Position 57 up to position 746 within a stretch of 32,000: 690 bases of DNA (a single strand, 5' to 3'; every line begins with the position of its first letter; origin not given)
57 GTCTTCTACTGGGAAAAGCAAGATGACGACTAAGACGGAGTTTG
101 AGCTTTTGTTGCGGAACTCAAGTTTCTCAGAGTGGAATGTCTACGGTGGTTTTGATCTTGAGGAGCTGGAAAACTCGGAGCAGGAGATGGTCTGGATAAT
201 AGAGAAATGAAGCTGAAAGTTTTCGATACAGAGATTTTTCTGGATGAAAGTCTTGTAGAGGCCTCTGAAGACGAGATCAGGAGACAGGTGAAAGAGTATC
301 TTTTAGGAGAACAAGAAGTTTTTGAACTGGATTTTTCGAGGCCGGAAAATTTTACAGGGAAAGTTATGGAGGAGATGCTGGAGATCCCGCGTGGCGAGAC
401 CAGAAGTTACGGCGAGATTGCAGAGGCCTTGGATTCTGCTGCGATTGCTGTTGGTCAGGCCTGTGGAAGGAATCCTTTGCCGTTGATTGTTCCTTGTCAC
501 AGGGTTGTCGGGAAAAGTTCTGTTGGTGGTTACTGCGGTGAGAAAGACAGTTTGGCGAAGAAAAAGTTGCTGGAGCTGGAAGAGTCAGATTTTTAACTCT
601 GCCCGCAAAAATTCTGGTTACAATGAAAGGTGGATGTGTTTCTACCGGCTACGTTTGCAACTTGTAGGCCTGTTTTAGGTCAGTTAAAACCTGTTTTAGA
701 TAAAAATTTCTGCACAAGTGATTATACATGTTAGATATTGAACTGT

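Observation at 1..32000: Palindromic hexamer AGGCCT is about 25-fold over-represented, in all codon phases and on both strands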

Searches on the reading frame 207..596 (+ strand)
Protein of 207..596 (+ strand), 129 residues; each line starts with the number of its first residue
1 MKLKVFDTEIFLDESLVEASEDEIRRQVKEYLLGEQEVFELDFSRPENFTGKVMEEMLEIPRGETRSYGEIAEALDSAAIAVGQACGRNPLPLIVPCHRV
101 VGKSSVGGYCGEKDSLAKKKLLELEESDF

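Call 60: search_protein_families(library=pfam, proteins=[window:207-596:+], max_evalue=0.01)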
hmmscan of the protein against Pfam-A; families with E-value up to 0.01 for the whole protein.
window:207-596:+ (129 aa): 1 family
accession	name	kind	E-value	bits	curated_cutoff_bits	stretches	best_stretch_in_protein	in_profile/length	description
PF01035.26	DNA_binding_1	-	1.4e-24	86.1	27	1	48-126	1-80/81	6-O-methylguanine DNA methyltransferase, DNA binding domain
